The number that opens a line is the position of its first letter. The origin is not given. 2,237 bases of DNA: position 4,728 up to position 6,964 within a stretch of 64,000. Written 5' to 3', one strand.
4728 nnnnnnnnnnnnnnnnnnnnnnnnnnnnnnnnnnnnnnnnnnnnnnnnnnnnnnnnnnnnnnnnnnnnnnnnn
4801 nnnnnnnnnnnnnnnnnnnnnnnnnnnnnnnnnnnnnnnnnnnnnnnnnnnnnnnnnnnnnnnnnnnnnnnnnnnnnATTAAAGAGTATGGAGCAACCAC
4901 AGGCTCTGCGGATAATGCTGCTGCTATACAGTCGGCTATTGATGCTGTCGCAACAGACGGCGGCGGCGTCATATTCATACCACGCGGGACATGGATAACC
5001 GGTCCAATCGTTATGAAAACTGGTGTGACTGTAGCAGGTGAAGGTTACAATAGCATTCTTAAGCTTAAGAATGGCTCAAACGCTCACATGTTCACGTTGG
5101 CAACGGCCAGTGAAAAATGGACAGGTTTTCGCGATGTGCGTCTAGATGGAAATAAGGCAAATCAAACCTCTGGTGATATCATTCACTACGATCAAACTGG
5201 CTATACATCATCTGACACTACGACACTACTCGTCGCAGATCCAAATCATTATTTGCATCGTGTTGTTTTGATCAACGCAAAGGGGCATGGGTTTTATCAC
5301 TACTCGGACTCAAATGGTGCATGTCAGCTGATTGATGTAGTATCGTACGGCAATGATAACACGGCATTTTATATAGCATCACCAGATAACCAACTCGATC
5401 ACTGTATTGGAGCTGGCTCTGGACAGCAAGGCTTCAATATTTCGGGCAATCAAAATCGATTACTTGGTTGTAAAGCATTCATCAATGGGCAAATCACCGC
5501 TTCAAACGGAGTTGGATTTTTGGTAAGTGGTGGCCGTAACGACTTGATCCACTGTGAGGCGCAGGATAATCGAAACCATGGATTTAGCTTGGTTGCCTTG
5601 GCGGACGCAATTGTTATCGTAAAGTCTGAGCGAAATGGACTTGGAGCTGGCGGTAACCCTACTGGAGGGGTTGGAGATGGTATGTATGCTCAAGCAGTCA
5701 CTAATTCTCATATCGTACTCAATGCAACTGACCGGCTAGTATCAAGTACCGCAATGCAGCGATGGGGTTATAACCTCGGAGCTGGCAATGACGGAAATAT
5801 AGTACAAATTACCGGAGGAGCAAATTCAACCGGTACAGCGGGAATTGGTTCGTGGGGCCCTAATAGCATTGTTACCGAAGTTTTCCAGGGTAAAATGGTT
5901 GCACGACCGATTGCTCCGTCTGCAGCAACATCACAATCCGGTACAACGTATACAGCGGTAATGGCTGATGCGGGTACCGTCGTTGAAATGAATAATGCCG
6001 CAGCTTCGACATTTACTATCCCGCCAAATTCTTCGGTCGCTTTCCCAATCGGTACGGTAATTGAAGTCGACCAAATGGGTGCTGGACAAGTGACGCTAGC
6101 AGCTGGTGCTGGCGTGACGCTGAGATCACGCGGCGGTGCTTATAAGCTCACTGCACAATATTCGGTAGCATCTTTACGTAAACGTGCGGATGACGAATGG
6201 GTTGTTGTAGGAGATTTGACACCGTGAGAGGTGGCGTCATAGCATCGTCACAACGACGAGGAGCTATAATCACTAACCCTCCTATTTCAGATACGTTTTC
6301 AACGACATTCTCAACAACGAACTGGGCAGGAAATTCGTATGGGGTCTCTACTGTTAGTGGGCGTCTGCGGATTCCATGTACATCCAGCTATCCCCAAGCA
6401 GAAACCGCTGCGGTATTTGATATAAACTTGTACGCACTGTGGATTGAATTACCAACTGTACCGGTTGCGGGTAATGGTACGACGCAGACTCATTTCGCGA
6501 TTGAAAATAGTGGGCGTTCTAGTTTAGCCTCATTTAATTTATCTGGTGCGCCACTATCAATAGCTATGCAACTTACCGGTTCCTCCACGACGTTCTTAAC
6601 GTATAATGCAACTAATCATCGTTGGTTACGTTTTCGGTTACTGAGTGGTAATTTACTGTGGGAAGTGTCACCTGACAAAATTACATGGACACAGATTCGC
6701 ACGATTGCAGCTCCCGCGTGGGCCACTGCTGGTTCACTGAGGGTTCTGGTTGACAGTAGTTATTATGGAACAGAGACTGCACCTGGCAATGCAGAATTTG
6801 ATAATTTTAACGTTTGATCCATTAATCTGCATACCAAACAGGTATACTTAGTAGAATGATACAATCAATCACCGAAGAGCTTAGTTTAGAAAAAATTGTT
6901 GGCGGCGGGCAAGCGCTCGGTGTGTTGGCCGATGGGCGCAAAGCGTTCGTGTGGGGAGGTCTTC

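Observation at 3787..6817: Stand-alone, GTGA-coupled tail-fibre / beta-helix depolymerase / jelly-roll module with no other phage genes nearby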

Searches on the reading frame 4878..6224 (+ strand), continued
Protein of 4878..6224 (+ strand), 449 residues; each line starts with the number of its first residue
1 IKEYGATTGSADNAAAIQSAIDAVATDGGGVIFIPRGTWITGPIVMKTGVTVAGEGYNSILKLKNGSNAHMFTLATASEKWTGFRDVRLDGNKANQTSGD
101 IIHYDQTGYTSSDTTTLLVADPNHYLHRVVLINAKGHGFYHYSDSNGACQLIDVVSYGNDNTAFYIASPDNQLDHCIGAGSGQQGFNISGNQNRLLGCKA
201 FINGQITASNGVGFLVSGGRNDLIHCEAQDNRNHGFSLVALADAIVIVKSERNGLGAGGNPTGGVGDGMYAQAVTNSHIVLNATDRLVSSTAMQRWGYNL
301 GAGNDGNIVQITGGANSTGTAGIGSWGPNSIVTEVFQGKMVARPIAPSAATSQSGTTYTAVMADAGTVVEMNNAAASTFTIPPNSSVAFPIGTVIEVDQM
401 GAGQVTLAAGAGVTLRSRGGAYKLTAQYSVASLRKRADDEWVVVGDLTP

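Call 84: search_dna_similar(query=L036:3687-5294:+, collection=phages, mode=protein, max_rows=12)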
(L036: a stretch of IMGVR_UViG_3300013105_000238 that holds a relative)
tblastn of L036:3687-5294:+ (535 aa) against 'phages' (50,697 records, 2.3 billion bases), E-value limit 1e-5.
Records with a match: 263; places in all: 263; records where one place covers at least 80% of the query: 131.
Best place of each record, by identity: 60-80% 71; <60% 192.
By first word of the organism name: Streptomyces 127; Vibrio 23; Pseudomonas 18; Lactococcus 11; Clostridium 10; Rhodococcus 9; Bacillus 7; Halorubrum 7; Bacteriophage 7; Rhizobium 6; and 14 more.
By host as written in the record: Streptomyces griseus ATCC 10137 52; Streptomyces lividans JI 1326 29; - 23; Streptomyces viridochromogenes DSM40736 12; Lactococcus lactis SMQ-86 10; Streptomyces sanglieri UNT16F27A 9; Streptomyces mirabilis NRRL B-2400 7; Streptomyces griseofuscus ATCC 23916 7; and 65 more.
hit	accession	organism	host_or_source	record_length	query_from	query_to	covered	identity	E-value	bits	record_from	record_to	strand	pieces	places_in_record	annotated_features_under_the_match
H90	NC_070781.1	Streptomyces phage Tomas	Streptomyces sanglieri UNT16F27A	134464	32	535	94%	60.6%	0e+0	604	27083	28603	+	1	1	51: portal protein | 52: hypothetical protein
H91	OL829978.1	Streptomyces phage Tomas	Streptomyces sanglieri UNT16F27A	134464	32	535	94%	60.6%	0e+0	604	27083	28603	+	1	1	51: portal protein | 52: hypothetical protein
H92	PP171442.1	Streptomyces phage Naboo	soil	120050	32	535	94%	60.6%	0e+0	603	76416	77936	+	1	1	record has no annotation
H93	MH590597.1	Streptomyces phage LukeCage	Streptomyces griseus ATCC 10137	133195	32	532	94%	61.0%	0e+0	596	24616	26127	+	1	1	48: portal protein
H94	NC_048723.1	Streptomyces phage LukeCage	Streptomyces griseus ATCC 10137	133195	32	532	94%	61.0%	0e+0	596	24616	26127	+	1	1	48: portal protein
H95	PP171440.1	Streptomyces phage DekoNeimoidia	soil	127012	32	532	94%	60.9%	0e+0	603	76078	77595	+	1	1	record has no annotation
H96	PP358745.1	Streptomyces phage Enygma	Streptomyces mirabilis NRRL B-2400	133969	32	532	94%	60.8%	0e+0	594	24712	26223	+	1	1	46: portal protein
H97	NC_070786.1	Streptomyces phage Muntaha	Streptomyces sanglieri UNT16F27A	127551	39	532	92%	61.6%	0e+0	604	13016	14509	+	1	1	20: portal protein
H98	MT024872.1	Streptomyces phage Muntaha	Streptomyces sanglieri UNT16F27A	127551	39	532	92%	61.6%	0e+0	604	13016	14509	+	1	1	20: portal protein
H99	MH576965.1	Streptomyces phage StarPlatinum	Streptomyces griseus ATCC 10137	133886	32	532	94%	60.6%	0e+0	593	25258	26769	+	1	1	49: portal protein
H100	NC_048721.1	Streptomyces phage StarPlatinum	Streptomyces griseus ATCC 10137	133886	32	532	94%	60.6%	0e+0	593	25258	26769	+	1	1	49: portal protein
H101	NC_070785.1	Streptomyces phage Wakanda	Streptomyces sanglieri UNT16F27A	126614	39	532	92%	61.4%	0e+0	602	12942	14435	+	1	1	20: portal protein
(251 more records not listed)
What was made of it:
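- Its portal is 61% identical to Streptomyces phage portals (call 84).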

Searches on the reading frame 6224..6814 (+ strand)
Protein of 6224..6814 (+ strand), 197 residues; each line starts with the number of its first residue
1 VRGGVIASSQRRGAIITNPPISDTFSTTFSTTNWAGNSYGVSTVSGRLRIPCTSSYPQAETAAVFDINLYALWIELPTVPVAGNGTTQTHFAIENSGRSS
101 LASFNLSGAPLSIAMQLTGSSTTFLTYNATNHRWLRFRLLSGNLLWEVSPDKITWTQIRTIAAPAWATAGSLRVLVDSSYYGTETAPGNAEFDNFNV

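Call 3: search_protein_families(library=pfam, proteins=[window:6224-6814:+], max_evalue=1)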
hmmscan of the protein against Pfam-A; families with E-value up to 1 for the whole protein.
window:6224-6814:+ (197 aa): 1 family
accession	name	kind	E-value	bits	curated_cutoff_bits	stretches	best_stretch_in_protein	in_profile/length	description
PF22349.1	Fervidolysin_SD2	-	0.038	14.6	26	1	15-64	14-64/113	Fervidolysin, second beta-sandwich domain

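Call 4: search_protein_families(library=phrogs, proteins=[window:6224-6814:+], max_evalue=0.1)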
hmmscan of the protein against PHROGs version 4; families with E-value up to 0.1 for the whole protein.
window:6224-6814:+ (197 aa): 1 family
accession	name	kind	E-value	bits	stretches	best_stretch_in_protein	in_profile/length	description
phrog_14065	-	unknown function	3.5e-16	59.6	1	21-197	471-653/1152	-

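Call 27: find_homologous_proteins(query=window:6224-6814:+)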
Query window:6224-6814:+ (197 aa): 5 proteins with E <= 0.001 among 140 candidates.
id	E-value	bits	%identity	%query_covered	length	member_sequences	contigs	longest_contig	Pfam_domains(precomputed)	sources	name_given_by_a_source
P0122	3.9e-124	430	99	100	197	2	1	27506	-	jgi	-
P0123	1.9e-62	229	54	100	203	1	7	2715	-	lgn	-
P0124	3.4e-55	205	54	92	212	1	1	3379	-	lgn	-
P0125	4.5e-45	172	43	92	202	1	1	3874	-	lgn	-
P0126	1.0e-23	102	39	89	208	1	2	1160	-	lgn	-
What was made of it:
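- Checked: JGI's gene call for the identical protein (P0122, 197 aa, call 27) uses the 6224 start.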

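Call 28: find_encoding_contigs(protein=P0122, flank=10000, max_places=3)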
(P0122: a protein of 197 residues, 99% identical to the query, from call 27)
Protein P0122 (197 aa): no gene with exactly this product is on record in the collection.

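Call 29: find_encoding_contigs(protein=P0124, flank=10000, max_places=3)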
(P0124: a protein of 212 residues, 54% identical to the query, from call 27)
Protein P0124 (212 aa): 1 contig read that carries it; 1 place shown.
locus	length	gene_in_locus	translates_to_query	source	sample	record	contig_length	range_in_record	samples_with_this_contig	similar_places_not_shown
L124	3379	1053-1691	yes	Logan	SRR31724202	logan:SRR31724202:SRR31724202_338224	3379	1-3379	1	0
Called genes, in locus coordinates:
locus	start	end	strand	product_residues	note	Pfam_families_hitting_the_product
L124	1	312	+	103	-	?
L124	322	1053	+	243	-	PF24243:Phage_tail_C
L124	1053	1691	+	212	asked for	-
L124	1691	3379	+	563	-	?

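Call 38: predict_structure(alignment_id=A4)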
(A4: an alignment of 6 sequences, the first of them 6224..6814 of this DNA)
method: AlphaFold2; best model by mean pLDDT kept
length: 197 residues; sequences in the alignment: 6
mean_pLDDT: 64.9   pTM: 0.58
mean pLDDT of the five models: 64.9, 60.0, 60.0, 58.2, 49.2
residues with pLDDT >= 90: 0; 70-90: 80; 50-70: 93; < 50: 24
segments of 3 or more residues with pLDDT < 50: 1-13, 27-37
pLDDT, mean of each block of 10 residues (from residue 1): 32 54 53 46 70 68 75 70 65 69 59 61 58 73 80 82 77 75 67 65
secondary structure, 60 per line:
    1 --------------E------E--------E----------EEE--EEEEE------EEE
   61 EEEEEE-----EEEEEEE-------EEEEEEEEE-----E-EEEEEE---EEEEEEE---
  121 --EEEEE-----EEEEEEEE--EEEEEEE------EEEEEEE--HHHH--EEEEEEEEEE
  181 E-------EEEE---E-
elements in order: E42-44 E47-51 E58-66 E72-78 E86-94 E102-107 E111-117 E123-127 E133-140 E143-149 E156-162 H165-168 E171-181 E189-192
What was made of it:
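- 6224..6817 (+): Gene 3 (197 aa from GTG 6224; an alternative ATG lies at 6197): a concanavalin-A-like beta-sandwich, probably a carbohydrate-binding accessory of the fibre tip. GGAG lies 12 nt upstream of the GTG. AF2 pLDDT 65, all-beta (call 38).
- On Concanavalin-A-like lectin/glucanase fold (gene 3): The model has pLDDT 65 and pTM 0.58 (call 38).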

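Call 41: fold_search(model_id=the predicted structure, library=pdb)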
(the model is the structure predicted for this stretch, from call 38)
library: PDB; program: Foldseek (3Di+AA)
matches with E <= 10: 1336; with E <= 0.001: 155
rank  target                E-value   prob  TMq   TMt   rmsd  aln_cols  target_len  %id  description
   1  3o12                  2.3e-06  1.00  0.48  0.51   5.5       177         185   18  The crystal structure of a functionally unknown protein from Saccharomyces cerevisiae. (released 2010-09-15)
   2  5ly8                  1.9e-05  1.00  0.54  0.48   5.2       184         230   10  Structure of the CBM2 module of Lactobacillus casei BL23 phage J-1 evolved Dit. (released 2017-03-22)
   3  3o5s                  2.6e-05  1.00  0.51  0.48   6.6       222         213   14  Crystal Structure of the endo-beta-1,3-1,4 glucanase from Bacillus subtilis (strain 168) (released 2011-07-13)
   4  3wht_A                4.9e-05  1.00  0.51  0.48   5.5       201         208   11  Crystal structure of ERGIC-53/MCFD2, Calcium-free form (released 2014-01-15)
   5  8jpg_B                6.4e-05  1.00  0.51  0.25   5.2       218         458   11  Cryo-EM structure of full-length ERGIC-53 with MCFD2 (released 2024-04-17)
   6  3mep_C                7.4e-05  1.00  0.47  0.51   5.9       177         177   11  Crystal Structure of ECA2234 protein from Erwinia carotovora, Northeast Structural Genomics Consortium Target EwR44 (released 2010-04-14)
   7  3mep_B                7.4e-05  1.00  0.47  0.50   6.0       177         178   11  Crystal Structure of ECA2234 protein from Erwinia carotovora, Northeast Structural Genomics Consortium Target EwR44 (released 2010-04-14)
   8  2gnb_B                7.8e-05  1.00  0.50  0.45   8.1       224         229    7  EDTA-treated (2 weeks) P. angolensis lectin (released 2006-07-25)
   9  4ygb_A                8.2e-05  1.00  0.53  0.54   4.4       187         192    8  Crystal structure of ERGIC-53/MCFD2, monoclinic calcium-free form (released 2016-04-06)
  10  3mep_A                8.2e-05  1.00  0.46  0.49   5.9       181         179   12  Crystal Structure of ECA2234 protein from Erwinia carotovora, Northeast Structural Genomics Consortium Target EwR44 (released 2010-04-14)
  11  2a6x_B                8.7e-05  1.00  0.46  0.43   6.1       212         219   12  Crystal structure of Emp46p carbohydrate recognition domain (CRD), Y131F mutant (released 2006-01-31)
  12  8jp4_A                9.1e-05  1.00  0.49  0.33   6.0       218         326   10  Cryo-EM structure of the head region of full-length ERGIC-53 with MCFD2 (form A) (released 2024-04-17)
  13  6xof                  9.6e-05  1.00  0.48  0.38   5.2       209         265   10  Crystal structure of SCLam, a non-specific endo-beta-1,3(4)-glucanase from family GH16 (released 2021-02-10)
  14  8jpg_A                1.1e-04  1.00  0.46  0.23   6.5       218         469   10  Cryo-EM structure of full-length ERGIC-53 with MCFD2 (released 2024-04-17)
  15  2sba_A                1.1e-04  1.00  0.47  0.41   8.1       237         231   11  SOYBEAN AGGLUTININ COMPLEXED WITH 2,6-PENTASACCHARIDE (released 1998-12-09)
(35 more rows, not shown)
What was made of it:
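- On Concanavalin-A-like lectin/glucanase fold (gene 3): Foldseek gives 155 matches at E <= 1e-3, all lectin, GH16 or CBM, with TM about 0.5 (call 41).
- Closest known: Fibre plus downstream accessory/adhesin pairs. Same: Gene 3 has a lectin-like beta-sandwich that matches the J-1 CBM2 (E 2e-5, call 41).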

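Call 44: find_encoding_contigs(protein=P0125, flank=10000, max_places=3)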
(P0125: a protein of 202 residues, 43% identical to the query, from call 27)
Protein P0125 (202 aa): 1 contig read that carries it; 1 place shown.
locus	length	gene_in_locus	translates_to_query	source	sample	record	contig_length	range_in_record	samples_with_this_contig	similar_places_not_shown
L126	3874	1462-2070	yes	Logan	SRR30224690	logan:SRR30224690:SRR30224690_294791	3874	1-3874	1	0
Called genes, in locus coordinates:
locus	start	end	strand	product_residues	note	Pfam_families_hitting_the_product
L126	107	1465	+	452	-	-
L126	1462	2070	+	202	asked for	-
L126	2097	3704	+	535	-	PF00657:Lipase_GDSL (weak), PF13472:Lipase_GDSL_2 (faint)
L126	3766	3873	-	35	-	?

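Call 48: search_dna_similar(query=window:6224-6814:+, collection=phages, mode=protein, max_rows=30, max_evalue=0.001)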
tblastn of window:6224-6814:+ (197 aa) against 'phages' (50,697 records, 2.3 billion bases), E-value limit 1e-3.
Records with a match: 9; places in all: 9; records where one place covers at least 80% of the query: 6.
Best place of each record, by identity: <60% 9.
By first word of the organism name: Streptomyces 9.
By host as written in the record: Streptomyces lividans JI 1326 6; Streptomyces griseofuscus ATCC 23916 2; Streptomyces mirabilis NRRL B-2400 1.
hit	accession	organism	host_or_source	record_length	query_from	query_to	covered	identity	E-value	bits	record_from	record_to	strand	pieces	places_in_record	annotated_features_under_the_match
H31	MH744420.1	Streptomyces phage Kromp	Streptomyces lividans JI 1326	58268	21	196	89%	29.9%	2e-9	62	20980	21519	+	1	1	22: hypothetical protein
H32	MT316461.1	Streptomyces phage Galactica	Streptomyces mirabilis NRRL B-2400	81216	37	197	82%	29.6%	2e-11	67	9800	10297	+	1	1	11: minor tail protein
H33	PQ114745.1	Streptomyces phage Spocter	Streptomyces lividans JI 1326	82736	37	197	82%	28.7%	4e-11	67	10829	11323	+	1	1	13: hypothetical protein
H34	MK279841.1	Streptomyces phage Hiyaa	Streptomyces lividans JI 1326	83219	37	197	82%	28.7%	4e-11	67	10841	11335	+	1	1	13: minor tail protein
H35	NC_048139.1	Streptomyces phage Hiyaa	Streptomyces lividans JI 1326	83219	37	197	82%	28.7%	4e-11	67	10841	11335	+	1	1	13: minor tail protein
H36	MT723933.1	Streptomyces phage Keanu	Streptomyces lividans JI 1326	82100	33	197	84%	27.8%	1e-6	53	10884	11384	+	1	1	13: hypothetical protein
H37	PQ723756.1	Streptomyces phage Ponzi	Streptomyces lividans JI 1326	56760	34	166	68%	32.9%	2e-12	71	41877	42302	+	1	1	58: glycoside hydrolase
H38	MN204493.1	Streptomyces phage Zuko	Streptomyces griseofuscus ATCC 23916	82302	19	175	80%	27.4%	2e-7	56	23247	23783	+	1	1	25: minor tail protein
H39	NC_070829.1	Streptomyces phage Zuko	Streptomyces griseofuscus ATCC 23916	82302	19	175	80%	27.4%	2e-7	56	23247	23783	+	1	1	25: minor tail protein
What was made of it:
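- Closest known: Actinophage minor tail proteins. Different: Nettuno gp27 is not detectably related to gene 3 (call 48).
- Gene 3 hits 9 Streptomyces phages (call 48).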

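Call 72: find_related_loci(query=A4, collection=viral_contigs, flank=10000)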
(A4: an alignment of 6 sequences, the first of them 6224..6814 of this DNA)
Query A4 (197 aa) in viral_contigs; peptide patterns used: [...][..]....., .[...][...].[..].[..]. (x = any residue, [..] = any of these).
141 stretches matched a pattern; 34 encode a relative of the query (tblastn E <= 1e-3); 34 distinct loci.
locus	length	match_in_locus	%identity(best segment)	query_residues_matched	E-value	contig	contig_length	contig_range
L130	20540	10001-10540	32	21-197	2e-23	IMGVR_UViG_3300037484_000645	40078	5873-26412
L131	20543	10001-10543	33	21-197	8e-20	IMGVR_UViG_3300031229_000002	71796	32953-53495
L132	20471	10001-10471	37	40-196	6e-19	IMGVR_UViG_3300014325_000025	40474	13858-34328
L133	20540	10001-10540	34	20-196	4e-18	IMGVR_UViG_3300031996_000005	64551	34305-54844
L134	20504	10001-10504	31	33-197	2e-16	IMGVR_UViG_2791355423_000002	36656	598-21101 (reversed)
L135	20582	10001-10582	27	9-196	3e-16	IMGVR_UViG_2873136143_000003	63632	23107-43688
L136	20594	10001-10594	32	3-196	4e-16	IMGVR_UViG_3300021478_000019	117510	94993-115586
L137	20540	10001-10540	30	21-197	7e-16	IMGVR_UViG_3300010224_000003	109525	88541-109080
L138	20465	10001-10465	30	46-197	1e-15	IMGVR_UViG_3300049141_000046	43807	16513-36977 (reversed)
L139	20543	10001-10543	32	21-197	3e-15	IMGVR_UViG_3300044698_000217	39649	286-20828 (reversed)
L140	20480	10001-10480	28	46-197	4e-15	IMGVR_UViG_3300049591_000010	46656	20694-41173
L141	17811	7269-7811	32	21-197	6e-15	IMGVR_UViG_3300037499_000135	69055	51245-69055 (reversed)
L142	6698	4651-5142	27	42-197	4e-14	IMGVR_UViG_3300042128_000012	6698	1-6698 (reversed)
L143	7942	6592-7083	28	42-197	4e-14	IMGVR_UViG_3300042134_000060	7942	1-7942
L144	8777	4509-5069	30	21-196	5e-14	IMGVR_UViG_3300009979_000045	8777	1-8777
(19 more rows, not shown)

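Call 75: search_protein_representatives(alignment_id=A4)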
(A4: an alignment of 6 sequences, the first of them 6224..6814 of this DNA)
Query: 6 sequences, 199 profile positions. Proteins with E-value up to 0.001 (for the whole library): 3688; up to 1e-10: 1586; up to 1e-30: 106. The best 150 are listed.
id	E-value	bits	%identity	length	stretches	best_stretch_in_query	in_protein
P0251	2.6e-113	392.7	-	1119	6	20-199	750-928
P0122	2.1e-100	350.6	-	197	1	3-199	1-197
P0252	8.3e-95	332.3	-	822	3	23-199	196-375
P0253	1.1e-84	299.4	-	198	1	3-199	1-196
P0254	8.6e-71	254.0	-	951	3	23-199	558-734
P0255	1.5e-67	243.3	-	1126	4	22-199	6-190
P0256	2.9e-63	229.4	-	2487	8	21-198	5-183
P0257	1.3e-62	227.2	-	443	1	20-199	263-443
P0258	2.4e-60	219.8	-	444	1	22-199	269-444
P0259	1.1e-59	217.8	-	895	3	20-198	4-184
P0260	1.1e-58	214.4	-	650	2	20-198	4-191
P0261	2.1e-55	203.7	-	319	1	19-198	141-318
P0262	2.1e-54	200.5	-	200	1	7-199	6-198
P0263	3.6e-53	196.4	-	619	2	22-198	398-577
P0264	9.9e-53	195.0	-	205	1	3-198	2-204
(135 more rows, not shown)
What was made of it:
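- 6224..6817 (+): The family has 3688 representative clusters (call 75).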

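Call 89: search_solved_structures(query=A4, max_evalue=1)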
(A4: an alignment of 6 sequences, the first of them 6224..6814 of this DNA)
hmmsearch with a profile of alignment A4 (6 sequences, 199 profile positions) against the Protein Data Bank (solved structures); distinct sequences matched with E-value up to 1: 2.
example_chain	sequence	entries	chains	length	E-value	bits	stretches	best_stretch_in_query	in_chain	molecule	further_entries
3o12_A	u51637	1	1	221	0.054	16.3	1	104-161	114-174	Uncharacterized protein YJL217W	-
7n0i_I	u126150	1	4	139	0.9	12.3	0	34-139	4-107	Single-domain antibody E2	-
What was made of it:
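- On Concanavalin-A-like lectin/glucanase fold (gene 3): The only sequence match in PDB is 3o12 at E 0.054 (call 89).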

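Call 93: search_protein_families(library=ncbifam, proteins=[window:6224-6814:+], max_evalue=0.01)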
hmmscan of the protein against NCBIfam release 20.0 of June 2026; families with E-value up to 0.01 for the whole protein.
window:6224-6814:+ (197 aa): 0 families

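Call 94: search_protein_families(library=padloc, proteins=[window:6224-6814:+], max_evalue=0.01)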
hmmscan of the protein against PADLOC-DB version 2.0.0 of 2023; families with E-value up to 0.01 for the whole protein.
window:6224-6814:+ (197 aa): 0 families
